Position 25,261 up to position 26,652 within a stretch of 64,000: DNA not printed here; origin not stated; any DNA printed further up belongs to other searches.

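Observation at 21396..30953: RiPP biosynthetic gene cluster of the 'HPr-rel-A' type with two radical SAM/SPASM maturases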

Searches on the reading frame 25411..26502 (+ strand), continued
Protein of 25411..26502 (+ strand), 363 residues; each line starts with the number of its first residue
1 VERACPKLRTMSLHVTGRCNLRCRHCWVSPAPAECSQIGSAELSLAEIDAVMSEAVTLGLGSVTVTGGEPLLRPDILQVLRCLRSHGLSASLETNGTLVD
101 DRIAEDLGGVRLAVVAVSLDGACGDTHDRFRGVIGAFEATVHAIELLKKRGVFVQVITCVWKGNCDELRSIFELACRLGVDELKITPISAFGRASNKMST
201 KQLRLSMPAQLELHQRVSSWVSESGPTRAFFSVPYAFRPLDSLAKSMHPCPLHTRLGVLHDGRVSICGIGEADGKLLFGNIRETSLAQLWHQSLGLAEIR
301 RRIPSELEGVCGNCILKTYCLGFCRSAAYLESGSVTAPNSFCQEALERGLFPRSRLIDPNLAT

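Call 53: search_protein_families(library=ncbifam, proteins=[P0004, P0014, P0017, P0037, P0053, P0022, P0027, P0073], max_evalue=1e-20)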
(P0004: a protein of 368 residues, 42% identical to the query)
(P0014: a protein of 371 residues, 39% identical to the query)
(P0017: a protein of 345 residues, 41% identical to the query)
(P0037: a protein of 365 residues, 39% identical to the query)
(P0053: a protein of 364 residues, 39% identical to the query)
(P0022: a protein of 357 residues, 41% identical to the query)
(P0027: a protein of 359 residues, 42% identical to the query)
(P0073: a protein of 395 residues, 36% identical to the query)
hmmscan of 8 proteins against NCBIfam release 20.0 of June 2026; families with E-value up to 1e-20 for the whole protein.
P0004 (368 aa): 18 families
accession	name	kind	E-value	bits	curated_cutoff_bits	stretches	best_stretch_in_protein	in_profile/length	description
TIGR04251.1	SCM_rSAM_ScmF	equivalog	7.5e-101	338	400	1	18-367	1-353/353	SynChlorMet cassette radical SAM/SPASM protein ScmF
TIGR04545.1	rSAM_ahbD_hemeb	equivalog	4.8e-48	164.3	500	1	29-353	9-335/339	heme b synthase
TIGR04055.1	rSAM_NirJ2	equivalog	3.3e-40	138.6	500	1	29-353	9-322/326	putative heme d1 biosynthesis radical SAM protein NirJ2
TIGR04053.2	TIGR04053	equivalog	3.4e-38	131.8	395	1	28-209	16-196/366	TIGR04053 family radical SAM/SPASM domain-containing protein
TIGR04303.1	GeoRSP_rSAM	equivalog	1e-37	130.4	400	1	28-353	13-324/325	GeoRSP system radical SAM/SPASM protein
NF050035.1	rSAM_WgK_link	exception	7.2e-37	127.2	650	1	29-245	18-226/367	radical SAM/SPASM peptide maturase WgkB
TIGR04051.1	rSAM_NirJ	equivalog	5.6e-33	114.4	515.45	1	27-189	9-166/354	heme d1 biosynthesis radical SAM protein NirJ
TIGR04250.1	SCM_rSAM_ScmE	equivalog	4.3e-31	108.1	400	1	29-349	12-341/358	SynChlorMet cassette radical SAM/SPASM protein ScmE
TIGR03962.1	mycofact_rSAM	equivalog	4.9e-31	108.2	265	1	29-359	21-337/339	mycofactocin radical SAM maturase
TIGR04054.1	rSAM_NirJ1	equivalog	1.4e-30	106.2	650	1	21-163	37-174/387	putative heme d1 biosynthesis radical SAM protein NirJ1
TIGR04347.1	pseudo_SAM_Halo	equivalog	9.8e-30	104.1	525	1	24-191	42-204/390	TIGR04347 family pseudo-SAM/SPASM protein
NF045574.1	sacti_mat_StsB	exception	1.8e-28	99.7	625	1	20-345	95-405/466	StsB family radical SAM/SPASM domain sactipeptide maturase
TIGR02109.1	PQQ_syn_pqqE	equivalog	3e-28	98.8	381.35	1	29-354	16-331/358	pyrroloquinoline quinone biosynthesis protein PqqE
TIGR04133.1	rSAM_w_lipo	hypoth_equivalog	5.4e-27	94.6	425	1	29-334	33-330/350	TIGR04133 family radical SAM/SPASM protein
TIGR04546.1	rSAM_ahbC_deAc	equivalog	3.5e-26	91.9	650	1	23-181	42-195/390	12,18-didecarboxysiroheme deacetylase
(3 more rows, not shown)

P0014 (371 aa): 24 families
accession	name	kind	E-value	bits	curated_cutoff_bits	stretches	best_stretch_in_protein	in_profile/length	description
TIGR04251.1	SCM_rSAM_ScmF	equivalog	6.2e-99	331.7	400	1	19-369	1-353/353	SynChlorMet cassette radical SAM/SPASM protein ScmF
TIGR04545.1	rSAM_ahbD_hemeb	equivalog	1.2e-52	179.4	500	1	30-356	9-336/339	heme b synthase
TIGR04055.1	rSAM_NirJ2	equivalog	7.4e-43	147.3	500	1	30-355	9-322/326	putative heme d1 biosynthesis radical SAM protein NirJ2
TIGR04053.2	TIGR04053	equivalog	2.4e-41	142.2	395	1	29-224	16-209/366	TIGR04053 family radical SAM/SPASM domain-containing protein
TIGR04051.1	rSAM_NirJ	equivalog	3.9e-41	141.2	515.45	1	29-213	10-189/354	heme d1 biosynthesis radical SAM protein NirJ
NF050035.1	rSAM_WgK_link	exception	1.4e-38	132.9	650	1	30-205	18-189/367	radical SAM/SPASM peptide maturase WgkB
TIGR04303.1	GeoRSP_rSAM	equivalog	6.4e-37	127.8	400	1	30-355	14-324/325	GeoRSP system radical SAM/SPASM protein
TIGR04250.1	SCM_rSAM_ScmE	equivalog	1.1e-36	126.5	400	1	30-191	12-170/358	SynChlorMet cassette radical SAM/SPASM protein ScmE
TIGR04054.1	rSAM_NirJ1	equivalog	2.3e-36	125.2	650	1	22-208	37-218/387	putative heme d1 biosynthesis radical SAM protein NirJ1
TIGR04546.1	rSAM_ahbC_deAc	equivalog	1.7e-33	116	650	1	25-188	43-201/390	12,18-didecarboxysiroheme deacetylase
TIGR04347.1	pseudo_SAM_Halo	equivalog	2e-32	112.9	525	1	12-207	29-219/390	TIGR04347 family pseudo-SAM/SPASM protein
TIGR03962.1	mycofact_rSAM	equivalog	3.2e-31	108.7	265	1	30-356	21-332/339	mycofactocin radical SAM maturase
NF045574.1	sacti_mat_StsB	exception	1.4e-28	100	625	1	17-348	91-406/466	StsB family radical SAM/SPASM domain sactipeptide maturase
TIGR02109.1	PQQ_syn_pqqE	equivalog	6.6e-27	94.4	381.35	1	30-348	16-323/358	pyrroloquinoline quinone biosynthesis protein PqqE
TIGR04133.1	rSAM_w_lipo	hypoth_equivalog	2.1e-26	92.7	425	1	30-336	33-330/350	TIGR04133 family radical SAM/SPASM protein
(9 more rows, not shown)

P0017 (345 aa): 20 families
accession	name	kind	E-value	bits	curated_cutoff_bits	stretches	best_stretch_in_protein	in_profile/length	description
TIGR04251.1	SCM_rSAM_ScmF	equivalog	3.9e-86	289.6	400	1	7-344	2-353/353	SynChlorMet cassette radical SAM/SPASM protein ScmF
TIGR04545.1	rSAM_ahbD_hemeb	equivalog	3.7e-42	145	500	1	15-215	6-209/339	heme b synthase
NF050035.1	rSAM_WgK_link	exception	1.5e-38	132.7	650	1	13-190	13-192/367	radical SAM/SPASM peptide maturase WgkB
TIGR04053.2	TIGR04053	equivalog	3.4e-36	125.3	395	1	15-207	14-210/366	TIGR04053 family radical SAM/SPASM domain-containing protein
TIGR04055.1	rSAM_NirJ2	equivalog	2.3e-35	122.7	500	1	16-325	7-317/326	putative heme d1 biosynthesis radical SAM protein NirJ2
TIGR04051.1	rSAM_NirJ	equivalog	4.8e-34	117.9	515.45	1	15-209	8-204/354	heme d1 biosynthesis radical SAM protein NirJ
TIGR03962.1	mycofact_rSAM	equivalog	9.3e-34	117.1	265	1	15-335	18-336/339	mycofactocin radical SAM maturase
TIGR04303.1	GeoRSP_rSAM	equivalog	1.9e-33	116.4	400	1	15-327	11-321/325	GeoRSP system radical SAM/SPASM protein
TIGR02109.1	PQQ_syn_pqqE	equivalog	2.6e-31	108.8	381.35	1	11-331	9-331/358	pyrroloquinoline quinone biosynthesis protein PqqE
TIGR04250.1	SCM_rSAM_ScmE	equivalog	8.7e-31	107.1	400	1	11-186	5-183/358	SynChlorMet cassette radical SAM/SPASM protein ScmE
NF045574.1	sacti_mat_StsB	exception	2.1e-30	106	625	1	3-318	90-401/466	StsB family radical SAM/SPASM domain sactipeptide maturase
TIGR04054.1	rSAM_NirJ1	equivalog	7.8e-30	103.7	650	1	15-195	42-223/387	putative heme d1 biosynthesis radical SAM protein NirJ1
TIGR04546.1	rSAM_ahbC_deAc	equivalog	3.3e-28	98.6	650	1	15-207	45-239/390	12,18-didecarboxysiroheme deacetylase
TIGR04347.1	pseudo_SAM_Halo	equivalog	3.6e-28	98.9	525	1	15-193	44-223/390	TIGR04347 family pseudo-SAM/SPASM protein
TIGR04317.1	W_rSAM_matur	equivalog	1.7e-25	89.9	380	1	8-309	3-320/349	tungsten cofactor oxidoreductase radical SAM maturase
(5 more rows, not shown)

P0037 (365 aa): 21 families
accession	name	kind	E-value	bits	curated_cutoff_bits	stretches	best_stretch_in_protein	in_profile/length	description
TIGR04251.1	SCM_rSAM_ScmF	equivalog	7.9e-103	344.5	400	1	15-364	2-353/353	SynChlorMet cassette radical SAM/SPASM protein ScmF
TIGR04545.1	rSAM_ahbD_hemeb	equivalog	1.2e-44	153.1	500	1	25-220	8-197/339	heme b synthase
NF050035.1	rSAM_WgK_link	exception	9.9e-43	146.5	650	1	23-242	15-226/367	radical SAM/SPASM peptide maturase WgkB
TIGR04055.1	rSAM_NirJ2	equivalog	5.7e-41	141.1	500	1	25-350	8-322/326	putative heme d1 biosynthesis radical SAM protein NirJ2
TIGR04250.1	SCM_rSAM_ScmE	equivalog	2.7e-38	131.8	400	1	24-227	10-209/358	SynChlorMet cassette radical SAM/SPASM protein ScmE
TIGR04053.2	TIGR04053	equivalog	6.3e-38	131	395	1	23-222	14-208/366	TIGR04053 family radical SAM/SPASM domain-containing protein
TIGR04051.1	rSAM_NirJ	equivalog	7.4e-38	130.4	515.45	1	25-226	10-204/354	heme d1 biosynthesis radical SAM protein NirJ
TIGR04303.1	GeoRSP_rSAM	equivalog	2.5e-37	129.2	400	1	25-350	13-324/325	GeoRSP system radical SAM/SPASM protein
TIGR04054.1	rSAM_NirJ1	equivalog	1.1e-35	123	650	1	19-209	38-223/387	putative heme d1 biosynthesis radical SAM protein NirJ1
TIGR04347.1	pseudo_SAM_Halo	equivalog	1e-30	107.3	525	1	18-205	39-221/390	TIGR04347 family pseudo-SAM/SPASM protein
TIGR04546.1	rSAM_ahbC_deAc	equivalog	3.3e-30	105.2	650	1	21-219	43-237/390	12,18-didecarboxysiroheme deacetylase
NF045574.1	sacti_mat_StsB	exception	1e-28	100.4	625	1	12-336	91-399/466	StsB family radical SAM/SPASM domain sactipeptide maturase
TIGR03962.1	mycofact_rSAM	equivalog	2e-28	99.6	265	1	22-356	17-337/339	mycofactocin radical SAM maturase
TIGR04133.1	rSAM_w_lipo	hypoth_equivalog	2.1e-25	89.4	425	1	7-331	14-330/350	TIGR04133 family radical SAM/SPASM protein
TIGR02109.1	PQQ_syn_pqqE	equivalog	2.2e-25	89.3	381.35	1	24-351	14-331/358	pyrroloquinoline quinone biosynthesis protein PqqE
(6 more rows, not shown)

P0053 (364 aa): 22 families
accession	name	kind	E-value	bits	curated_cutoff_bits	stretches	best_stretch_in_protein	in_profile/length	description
TIGR04251.1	SCM_rSAM_ScmF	equivalog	2.2e-99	333.2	400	1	6-354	1-353/353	SynChlorMet cassette radical SAM/SPASM protein ScmF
TIGR04545.1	rSAM_ahbD_hemeb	equivalog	4e-46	158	500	1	16-196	7-185/339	heme b synthase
TIGR04303.1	GeoRSP_rSAM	equivalog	1.4e-43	149.7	400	1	14-340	10-324/325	GeoRSP system radical SAM/SPASM protein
TIGR04053.2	TIGR04053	equivalog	1.4e-42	146.3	395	1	17-195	16-195/366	TIGR04053 family radical SAM/SPASM domain-containing protein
TIGR04055.1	rSAM_NirJ2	equivalog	5.7e-40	137.8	500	1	17-333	8-315/326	putative heme d1 biosynthesis radical SAM protein NirJ2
TIGR04051.1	rSAM_NirJ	equivalog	4.4e-38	131.2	515.45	1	15-195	8-185/354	heme d1 biosynthesis radical SAM protein NirJ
NF045574.1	sacti_mat_StsB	exception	5.5e-37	127.7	625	1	5-334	92-407/466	StsB family radical SAM/SPASM domain sactipeptide maturase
TIGR04250.1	SCM_rSAM_ScmE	equivalog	1.4e-36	126.2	400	1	15-179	9-172/358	SynChlorMet cassette radical SAM/SPASM protein ScmE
NF050035.1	rSAM_WgK_link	exception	1.8e-35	122.7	650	1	15-194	15-192/367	radical SAM/SPASM peptide maturase WgkB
TIGR03962.1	mycofact_rSAM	equivalog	8.3e-34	117.3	265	1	15-341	18-332/339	mycofactocin radical SAM maturase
TIGR04546.1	rSAM_ahbC_deAc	equivalog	2e-33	115.8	650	1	15-197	45-224/390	12,18-didecarboxysiroheme deacetylase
TIGR04054.1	rSAM_NirJ1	equivalog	2.4e-32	112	650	1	16-197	43-221/387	putative heme d1 biosynthesis radical SAM protein NirJ1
TIGR04347.1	pseudo_SAM_Halo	equivalog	1.2e-29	103.8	525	1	15-196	44-222/390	TIGR04347 family pseudo-SAM/SPASM protein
TIGR04133.1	rSAM_w_lipo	hypoth_equivalog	3.7e-27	95.2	425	1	5-321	20-330/350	TIGR04133 family radical SAM/SPASM protein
TIGR02666.1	moaA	equivalog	8.1e-26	90.8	284.05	1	9-207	10-212/336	GTP 3',8-cyclase MoaA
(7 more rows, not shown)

P0022 (357 aa): 20 families
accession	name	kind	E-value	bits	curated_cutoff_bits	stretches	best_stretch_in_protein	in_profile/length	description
TIGR04251.1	SCM_rSAM_ScmF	equivalog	1.9e-72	244.6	400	1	10-355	4-353/353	SynChlorMet cassette radical SAM/SPASM protein ScmF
TIGR04545.1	rSAM_ahbD_hemeb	equivalog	3.5e-37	128.6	500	1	14-208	4-194/339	heme b synthase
TIGR04053.2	TIGR04053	equivalog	1.9e-36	126.1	395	1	16-209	14-207/366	TIGR04053 family radical SAM/SPASM domain-containing protein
TIGR04055.1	rSAM_NirJ2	equivalog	2.6e-36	125.8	500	1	12-328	2-308/326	putative heme d1 biosynthesis radical SAM protein NirJ2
TIGR04250.1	SCM_rSAM_ScmE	equivalog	2.6e-36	125.3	400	1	12-175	5-165/358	SynChlorMet cassette radical SAM/SPASM protein ScmE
NF050035.1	rSAM_WgK_link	exception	1.4e-35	123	650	1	12-200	11-196/367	radical SAM/SPASM peptide maturase WgkB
TIGR02109.1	PQQ_syn_pqqE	equivalog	3.6e-34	118.3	381.35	1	11-342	8-331/358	pyrroloquinoline quinone biosynthesis protein PqqE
TIGR04303.1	GeoRSP_rSAM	equivalog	1.5e-32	113.5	400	1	14-341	9-324/325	GeoRSP system radical SAM/SPASM protein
NF045574.1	sacti_mat_StsB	exception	2.6e-31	109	625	1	8-332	94-404/466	StsB family radical SAM/SPASM domain sactipeptide maturase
TIGR04051.1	rSAM_NirJ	equivalog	8.1e-29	100.7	515.45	1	15-196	7-184/354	heme d1 biosynthesis radical SAM protein NirJ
TIGR03962.1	mycofact_rSAM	equivalog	2.3e-27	96.1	265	1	12-337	14-327/339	mycofactocin radical SAM maturase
TIGR02666.1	moaA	equivalog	5.2e-27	94.7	284.05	1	10-183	10-185/336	GTP 3',8-cyclase MoaA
TIGR04054.1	rSAM_NirJ1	equivalog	7.1e-27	94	650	1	13-176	39-198/387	putative heme d1 biosynthesis radical SAM protein NirJ1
TIGR04347.1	pseudo_SAM_Halo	equivalog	1.5e-26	93.6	525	1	14-201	42-225/390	TIGR04347 family pseudo-SAM/SPASM protein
TIGR04103.1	rSAM_nif11_3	equivalog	6.9e-26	90.8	725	1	15-332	10-334/412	nif11-class peptide radical SAM maturase 3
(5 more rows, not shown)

P0027 (359 aa): 23 families
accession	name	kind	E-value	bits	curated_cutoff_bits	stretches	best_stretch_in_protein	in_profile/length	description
TIGR04251.1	SCM_rSAM_ScmF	equivalog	2.5e-99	333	400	1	3-352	3-353/353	SynChlorMet cassette radical SAM/SPASM protein ScmF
TIGR04545.1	rSAM_ahbD_hemeb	equivalog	1.7e-52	179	500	1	11-203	7-195/339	heme b synthase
TIGR04055.1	rSAM_NirJ2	equivalog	7.7e-45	153.8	500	1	9-338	5-322/326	putative heme d1 biosynthesis radical SAM protein NirJ2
NF050035.1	rSAM_WgK_link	exception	4.7e-42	144.3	650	1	8-190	13-191/367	radical SAM/SPASM peptide maturase WgkB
TIGR04054.1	rSAM_NirJ1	equivalog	1.1e-40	139.4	650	1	8-199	40-226/387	putative heme d1 biosynthesis radical SAM protein NirJ1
TIGR04053.2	TIGR04053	equivalog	1.5e-39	136.3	395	1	10-201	14-202/366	TIGR04053 family radical SAM/SPASM domain-containing protein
TIGR04347.1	pseudo_SAM_Halo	equivalog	1.1e-37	130.2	525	1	9-202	43-231/390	TIGR04347 family pseudo-SAM/SPASM protein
TIGR04546.1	rSAM_ahbC_deAc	equivalog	3.9e-37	128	650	1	9-197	44-227/390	12,18-didecarboxysiroheme deacetylase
TIGR04303.1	GeoRSP_rSAM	equivalog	1.2e-36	126.9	400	1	12-338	13-324/325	GeoRSP system radical SAM/SPASM protein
TIGR04051.1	rSAM_NirJ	equivalog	1.2e-35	123.2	515.45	1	9-194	7-187/354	heme d1 biosynthesis radical SAM protein NirJ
TIGR03962.1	mycofact_rSAM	equivalog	8.5e-35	120.5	265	1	11-329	19-322/339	mycofactocin radical SAM maturase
NF045574.1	sacti_mat_StsB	exception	5.9e-33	114.4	625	1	3-329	95-404/466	StsB family radical SAM/SPASM domain sactipeptide maturase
TIGR04250.1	SCM_rSAM_ScmE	equivalog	1.2e-32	113.3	400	1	5-331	4-338/358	SynChlorMet cassette radical SAM/SPASM protein ScmE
TIGR02109.1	PQQ_syn_pqqE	equivalog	6.7e-32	110.8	381.35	1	7-330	10-322/358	pyrroloquinoline quinone biosynthesis protein PqqE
TIGR04103.1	rSAM_nif11_3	equivalog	1e-25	90.3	725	1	11-324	12-331/412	nif11-class peptide radical SAM maturase 3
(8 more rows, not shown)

P0073 (395 aa): 20 families
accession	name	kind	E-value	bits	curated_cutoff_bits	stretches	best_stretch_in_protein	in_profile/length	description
TIGR04251.1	SCM_rSAM_ScmF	equivalog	1.8e-108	363.1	400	1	28-375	2-352/353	SynChlorMet cassette radical SAM/SPASM protein ScmF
TIGR04545.1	rSAM_ahbD_hemeb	equivalog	6.1e-39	134.4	500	1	37-362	7-335/339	heme b synthase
TIGR04303.1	GeoRSP_rSAM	equivalog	1.5e-36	126.7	400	1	34-362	9-324/325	GeoRSP system radical SAM/SPASM protein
TIGR03962.1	mycofact_rSAM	equivalog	2.4e-33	115.8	265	1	34-367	16-336/339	mycofactocin radical SAM maturase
TIGR04054.1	rSAM_NirJ1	equivalog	1.4e-32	112.7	650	1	36-220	42-221/387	putative heme d1 biosynthesis radical SAM protein NirJ1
TIGR04053.2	TIGR04053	equivalog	6.5e-31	107.9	395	1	38-240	16-217/366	TIGR04053 family radical SAM/SPASM domain-containing protein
NF050035.1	rSAM_WgK_link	exception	1.9e-30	106.1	650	1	35-214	14-189/367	radical SAM/SPASM peptide maturase WgkB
TIGR04055.1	rSAM_NirJ2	equivalog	5e-30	105.1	500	1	38-357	8-317/326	putative heme d1 biosynthesis radical SAM protein NirJ2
TIGR04051.1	rSAM_NirJ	equivalog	8.1e-29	100.7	515.45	1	39-217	11-184/354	heme d1 biosynthesis radical SAM protein NirJ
TIGR04250.1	SCM_rSAM_ScmE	equivalog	8.7e-28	97.2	400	1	31-213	4-183/358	SynChlorMet cassette radical SAM/SPASM protein ScmE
TIGR04546.1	rSAM_ahbC_deAc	equivalog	5e-27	94.7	650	1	36-221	45-225/390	12,18-didecarboxysiroheme deacetylase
TIGR04347.1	pseudo_SAM_Halo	equivalog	2.7e-26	92.7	525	1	36-219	44-222/390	TIGR04347 family pseudo-SAM/SPASM protein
NF045574.1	sacti_mat_StsB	exception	4.1e-26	91.8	625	1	26-354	92-405/466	StsB family radical SAM/SPASM domain sactipeptide maturase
NF041298.1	rSAM_mat_DynA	equivalog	1.4e-23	83.5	450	1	39-365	10-342/356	dynobactin maturation radical SAM/SPASM protein DynA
NF049973.1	radical_Rv1681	equivalog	2.3e-23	82.7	380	1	24-201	66-239/326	Rv1681 family radical SAM protein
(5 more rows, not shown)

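Call 68: search_solved_structures(query=window:25411-26502:+, max_evalue=0.00001)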
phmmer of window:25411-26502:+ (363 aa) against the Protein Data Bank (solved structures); distinct sequences matched with E-value up to 0.00001: 11.
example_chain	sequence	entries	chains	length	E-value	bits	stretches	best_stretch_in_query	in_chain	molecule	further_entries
7vob_C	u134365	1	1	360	1.6e-15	60.3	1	40-187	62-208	Cytosylglucuronate decarboxylase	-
7voc_C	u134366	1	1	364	1.6e-15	60.3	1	40-187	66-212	Cytosylglucuronate decarboxylase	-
6c8v_A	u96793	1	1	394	2.5e-14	56.4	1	14-341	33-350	Coenzyme PQQ synthesis protein E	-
6efn_A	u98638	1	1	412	2.6e-13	53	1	12-220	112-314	Sporulation killing factor maturation protein SkfB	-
8wm2_A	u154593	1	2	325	2.2e-09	40.1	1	13-119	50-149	Fe-S radical SAM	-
2fb2_A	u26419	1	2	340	1.7e-07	33.9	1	8-164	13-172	Molybdenum cofactor biosynthesis protein A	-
1tv7_A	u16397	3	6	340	2.6e-07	33.3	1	8-166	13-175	Molybdenum cofactor biosynthesis protein A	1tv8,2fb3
5wgg_A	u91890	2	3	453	4.3e-07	32.6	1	8-329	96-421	Radical SAM domain protein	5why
4k37_A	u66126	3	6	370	4.6e-07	32.4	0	13-164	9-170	Anaerobic sulfatase-maturating enzyme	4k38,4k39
4k36_A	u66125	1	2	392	5.5e-07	32.2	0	13-164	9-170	Anaerobic sulfatase-maturating enzyme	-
6y1x_A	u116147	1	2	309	2.7e-06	29.9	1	2-121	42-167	Radical SAM domain protein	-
